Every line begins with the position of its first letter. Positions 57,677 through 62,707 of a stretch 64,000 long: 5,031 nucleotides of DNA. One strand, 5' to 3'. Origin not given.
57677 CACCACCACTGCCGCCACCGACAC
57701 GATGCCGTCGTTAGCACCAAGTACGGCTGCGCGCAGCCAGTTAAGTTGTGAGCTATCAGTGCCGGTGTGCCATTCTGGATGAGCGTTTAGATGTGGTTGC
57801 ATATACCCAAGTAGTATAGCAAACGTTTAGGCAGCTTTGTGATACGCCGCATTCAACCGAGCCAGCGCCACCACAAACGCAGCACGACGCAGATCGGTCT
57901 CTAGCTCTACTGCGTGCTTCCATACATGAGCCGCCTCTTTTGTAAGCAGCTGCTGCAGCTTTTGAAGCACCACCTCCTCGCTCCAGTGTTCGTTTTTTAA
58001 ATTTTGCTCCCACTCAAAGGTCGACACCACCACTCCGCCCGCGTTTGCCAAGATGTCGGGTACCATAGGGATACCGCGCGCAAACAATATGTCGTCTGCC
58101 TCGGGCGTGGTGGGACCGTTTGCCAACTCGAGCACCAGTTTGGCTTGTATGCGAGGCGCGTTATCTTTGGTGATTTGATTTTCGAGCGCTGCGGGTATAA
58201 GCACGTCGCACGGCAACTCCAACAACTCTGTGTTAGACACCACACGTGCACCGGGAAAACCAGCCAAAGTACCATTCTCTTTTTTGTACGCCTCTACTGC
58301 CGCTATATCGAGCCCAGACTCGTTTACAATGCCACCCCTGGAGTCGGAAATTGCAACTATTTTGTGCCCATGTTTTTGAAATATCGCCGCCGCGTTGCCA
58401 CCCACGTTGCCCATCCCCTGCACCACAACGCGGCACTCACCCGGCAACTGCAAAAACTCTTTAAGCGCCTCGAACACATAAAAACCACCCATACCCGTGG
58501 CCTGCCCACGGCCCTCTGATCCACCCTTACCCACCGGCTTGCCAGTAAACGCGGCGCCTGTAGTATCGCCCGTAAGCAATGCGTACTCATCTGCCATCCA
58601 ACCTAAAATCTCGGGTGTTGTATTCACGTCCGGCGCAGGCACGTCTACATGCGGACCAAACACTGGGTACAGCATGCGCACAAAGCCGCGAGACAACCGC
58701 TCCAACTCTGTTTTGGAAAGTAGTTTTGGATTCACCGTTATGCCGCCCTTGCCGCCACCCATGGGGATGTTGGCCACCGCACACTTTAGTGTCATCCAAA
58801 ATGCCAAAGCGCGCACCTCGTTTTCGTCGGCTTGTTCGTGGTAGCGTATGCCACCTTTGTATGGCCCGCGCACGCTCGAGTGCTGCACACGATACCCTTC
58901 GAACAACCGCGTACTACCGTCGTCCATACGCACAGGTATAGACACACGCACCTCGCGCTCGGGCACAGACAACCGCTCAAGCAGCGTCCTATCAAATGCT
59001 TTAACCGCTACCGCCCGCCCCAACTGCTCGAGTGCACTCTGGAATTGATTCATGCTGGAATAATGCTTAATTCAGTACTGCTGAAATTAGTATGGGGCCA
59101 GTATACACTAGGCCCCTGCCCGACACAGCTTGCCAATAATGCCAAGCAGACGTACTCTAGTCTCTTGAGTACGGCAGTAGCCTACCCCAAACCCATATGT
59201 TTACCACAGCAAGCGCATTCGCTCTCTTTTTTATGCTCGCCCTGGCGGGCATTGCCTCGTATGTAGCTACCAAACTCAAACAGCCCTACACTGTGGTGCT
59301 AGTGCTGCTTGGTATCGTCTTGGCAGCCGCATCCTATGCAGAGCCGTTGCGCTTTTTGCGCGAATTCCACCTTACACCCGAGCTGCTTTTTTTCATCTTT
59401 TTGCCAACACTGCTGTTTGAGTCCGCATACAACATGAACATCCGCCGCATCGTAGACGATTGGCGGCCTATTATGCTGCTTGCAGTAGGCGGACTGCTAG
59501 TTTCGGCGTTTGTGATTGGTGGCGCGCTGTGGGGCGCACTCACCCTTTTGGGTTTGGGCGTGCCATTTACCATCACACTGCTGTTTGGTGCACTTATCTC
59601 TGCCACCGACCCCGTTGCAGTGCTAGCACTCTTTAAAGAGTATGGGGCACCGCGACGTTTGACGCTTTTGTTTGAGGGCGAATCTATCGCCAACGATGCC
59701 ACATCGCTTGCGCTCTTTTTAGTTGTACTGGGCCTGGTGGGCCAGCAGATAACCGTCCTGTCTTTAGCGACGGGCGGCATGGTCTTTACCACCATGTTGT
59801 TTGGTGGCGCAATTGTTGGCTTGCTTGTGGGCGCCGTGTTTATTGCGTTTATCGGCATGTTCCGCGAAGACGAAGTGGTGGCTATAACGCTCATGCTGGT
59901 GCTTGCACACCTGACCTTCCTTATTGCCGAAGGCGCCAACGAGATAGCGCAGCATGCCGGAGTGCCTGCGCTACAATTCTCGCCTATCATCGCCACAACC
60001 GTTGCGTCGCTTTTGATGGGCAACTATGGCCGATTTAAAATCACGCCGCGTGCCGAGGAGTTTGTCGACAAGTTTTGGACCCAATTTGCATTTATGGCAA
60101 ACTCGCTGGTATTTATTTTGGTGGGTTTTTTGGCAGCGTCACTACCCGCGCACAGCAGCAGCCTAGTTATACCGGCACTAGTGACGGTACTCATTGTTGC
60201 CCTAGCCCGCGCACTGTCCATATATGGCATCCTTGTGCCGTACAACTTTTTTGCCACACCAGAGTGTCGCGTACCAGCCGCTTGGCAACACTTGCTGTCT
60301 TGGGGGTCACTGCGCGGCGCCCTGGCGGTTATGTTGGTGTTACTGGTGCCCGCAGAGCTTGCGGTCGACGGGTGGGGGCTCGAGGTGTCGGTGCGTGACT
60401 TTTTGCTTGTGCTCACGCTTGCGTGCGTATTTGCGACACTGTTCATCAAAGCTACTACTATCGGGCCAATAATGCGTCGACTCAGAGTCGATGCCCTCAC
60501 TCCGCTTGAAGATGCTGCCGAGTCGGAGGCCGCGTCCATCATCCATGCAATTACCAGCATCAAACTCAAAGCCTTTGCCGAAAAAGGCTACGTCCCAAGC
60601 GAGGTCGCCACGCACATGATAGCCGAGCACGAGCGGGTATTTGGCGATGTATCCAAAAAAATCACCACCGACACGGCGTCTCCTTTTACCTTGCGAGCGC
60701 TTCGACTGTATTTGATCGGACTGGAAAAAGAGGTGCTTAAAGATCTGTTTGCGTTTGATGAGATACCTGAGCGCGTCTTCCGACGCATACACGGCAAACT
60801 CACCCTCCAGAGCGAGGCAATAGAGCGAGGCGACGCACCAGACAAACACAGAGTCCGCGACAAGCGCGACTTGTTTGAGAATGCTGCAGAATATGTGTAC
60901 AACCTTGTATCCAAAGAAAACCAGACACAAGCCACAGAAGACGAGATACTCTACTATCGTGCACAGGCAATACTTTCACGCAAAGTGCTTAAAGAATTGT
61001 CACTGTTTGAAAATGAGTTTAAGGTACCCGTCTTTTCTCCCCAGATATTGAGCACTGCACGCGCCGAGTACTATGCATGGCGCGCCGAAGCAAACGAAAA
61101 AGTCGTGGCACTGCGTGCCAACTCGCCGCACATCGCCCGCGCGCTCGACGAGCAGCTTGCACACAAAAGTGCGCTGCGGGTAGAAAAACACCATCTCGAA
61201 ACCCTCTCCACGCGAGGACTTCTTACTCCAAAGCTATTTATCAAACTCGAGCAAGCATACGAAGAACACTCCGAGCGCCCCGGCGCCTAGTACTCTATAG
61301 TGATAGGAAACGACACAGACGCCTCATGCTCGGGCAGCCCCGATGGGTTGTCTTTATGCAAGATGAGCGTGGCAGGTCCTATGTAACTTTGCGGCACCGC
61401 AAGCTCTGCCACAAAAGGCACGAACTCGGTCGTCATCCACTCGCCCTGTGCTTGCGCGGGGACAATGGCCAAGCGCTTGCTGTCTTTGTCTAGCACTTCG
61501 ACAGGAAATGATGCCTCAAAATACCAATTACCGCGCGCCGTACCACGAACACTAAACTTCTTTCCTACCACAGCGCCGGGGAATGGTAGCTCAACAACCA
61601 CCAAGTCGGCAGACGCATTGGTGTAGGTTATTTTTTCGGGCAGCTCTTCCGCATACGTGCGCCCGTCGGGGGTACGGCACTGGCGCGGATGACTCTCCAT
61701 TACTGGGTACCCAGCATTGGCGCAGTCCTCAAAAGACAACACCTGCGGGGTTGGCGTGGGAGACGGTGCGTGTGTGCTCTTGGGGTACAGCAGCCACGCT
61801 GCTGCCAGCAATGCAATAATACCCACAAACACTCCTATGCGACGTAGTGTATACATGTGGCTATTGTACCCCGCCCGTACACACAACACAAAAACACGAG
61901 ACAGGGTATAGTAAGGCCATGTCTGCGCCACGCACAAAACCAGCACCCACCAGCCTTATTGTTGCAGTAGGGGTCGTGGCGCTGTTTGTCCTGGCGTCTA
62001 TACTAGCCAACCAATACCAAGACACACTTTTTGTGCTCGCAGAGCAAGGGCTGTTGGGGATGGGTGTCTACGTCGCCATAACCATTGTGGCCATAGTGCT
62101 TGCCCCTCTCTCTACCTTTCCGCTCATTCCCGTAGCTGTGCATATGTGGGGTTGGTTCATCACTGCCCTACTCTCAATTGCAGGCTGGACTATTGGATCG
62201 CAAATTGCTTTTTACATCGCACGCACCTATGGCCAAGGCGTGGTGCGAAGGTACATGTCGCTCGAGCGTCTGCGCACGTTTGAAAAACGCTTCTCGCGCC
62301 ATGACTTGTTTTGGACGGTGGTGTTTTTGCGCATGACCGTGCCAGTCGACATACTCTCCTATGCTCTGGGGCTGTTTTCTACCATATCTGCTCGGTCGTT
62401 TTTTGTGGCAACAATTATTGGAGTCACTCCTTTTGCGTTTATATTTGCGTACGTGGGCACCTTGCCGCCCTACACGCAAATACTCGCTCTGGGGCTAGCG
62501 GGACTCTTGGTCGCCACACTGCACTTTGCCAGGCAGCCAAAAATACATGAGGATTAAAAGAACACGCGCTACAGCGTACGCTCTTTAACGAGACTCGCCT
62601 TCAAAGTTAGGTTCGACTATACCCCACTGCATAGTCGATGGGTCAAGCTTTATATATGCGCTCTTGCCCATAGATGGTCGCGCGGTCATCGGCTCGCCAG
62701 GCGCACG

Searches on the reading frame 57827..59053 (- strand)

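Call 44: search_protein_families(library=pfam, proteins=[window:57827-59053:-], max_evalue=0.0001)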
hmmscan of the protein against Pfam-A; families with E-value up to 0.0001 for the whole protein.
window:57827-59053:- (408 aa): 2 families
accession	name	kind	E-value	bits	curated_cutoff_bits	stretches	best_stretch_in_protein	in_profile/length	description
PF00208.27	ELFV_dehydrog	-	1e-71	241.9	23.4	1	177-405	1-238/241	Glutamate/Leucine/Phenylalanine/Valine dehydrogenase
PF02812.23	ELFV_dehydrog_N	-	5.3e-55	185.1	25.3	1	31-158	1-128/129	Glu/Leu/Phe/Val dehydrogenase, dimerisation domain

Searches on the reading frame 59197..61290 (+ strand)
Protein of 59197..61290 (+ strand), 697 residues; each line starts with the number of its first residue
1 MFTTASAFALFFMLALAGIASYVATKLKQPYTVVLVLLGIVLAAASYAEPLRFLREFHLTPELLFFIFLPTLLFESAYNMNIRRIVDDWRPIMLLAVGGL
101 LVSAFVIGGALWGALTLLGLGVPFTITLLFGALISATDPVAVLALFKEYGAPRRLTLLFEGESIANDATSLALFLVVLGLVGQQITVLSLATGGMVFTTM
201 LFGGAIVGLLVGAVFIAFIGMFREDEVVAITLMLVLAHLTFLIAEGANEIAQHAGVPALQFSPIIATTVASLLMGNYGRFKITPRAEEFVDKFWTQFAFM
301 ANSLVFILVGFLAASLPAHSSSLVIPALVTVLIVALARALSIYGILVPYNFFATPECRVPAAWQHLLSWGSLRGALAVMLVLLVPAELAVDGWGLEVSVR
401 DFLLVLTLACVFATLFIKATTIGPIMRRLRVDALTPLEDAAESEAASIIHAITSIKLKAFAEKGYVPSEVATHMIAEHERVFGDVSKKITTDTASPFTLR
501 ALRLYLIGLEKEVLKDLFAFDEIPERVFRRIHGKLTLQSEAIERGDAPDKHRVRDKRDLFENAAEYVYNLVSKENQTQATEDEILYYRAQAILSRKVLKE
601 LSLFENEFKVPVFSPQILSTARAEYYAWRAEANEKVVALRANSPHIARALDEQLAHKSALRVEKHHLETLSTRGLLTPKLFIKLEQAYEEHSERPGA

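Call 44: search_protein_families(library=pfam, proteins=[window:59197-61290:+], max_evalue=0.0001)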
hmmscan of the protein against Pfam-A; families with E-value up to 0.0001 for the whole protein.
window:59197-61290:+ (697 aa): 1 family
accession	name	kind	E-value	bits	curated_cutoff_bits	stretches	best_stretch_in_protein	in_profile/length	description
PF00999.27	Na_H_Exchanger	-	2.6e-49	168.5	26.2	1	15-427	5-374/375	Sodium/hydrogen exchanger, transmembrane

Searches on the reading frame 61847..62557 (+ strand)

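Call 44: search_protein_families(library=pfam, proteins=[window:61847-62557:+], max_evalue=0.0001)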
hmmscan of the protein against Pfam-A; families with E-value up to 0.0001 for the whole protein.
window:61847-62557:+ (236 aa): 1 family
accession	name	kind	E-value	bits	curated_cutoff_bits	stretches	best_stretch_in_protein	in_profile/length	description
PF09335.16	VTT_dom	-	4.8e-16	59.8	33.9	1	94-205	7-122/123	VTT domain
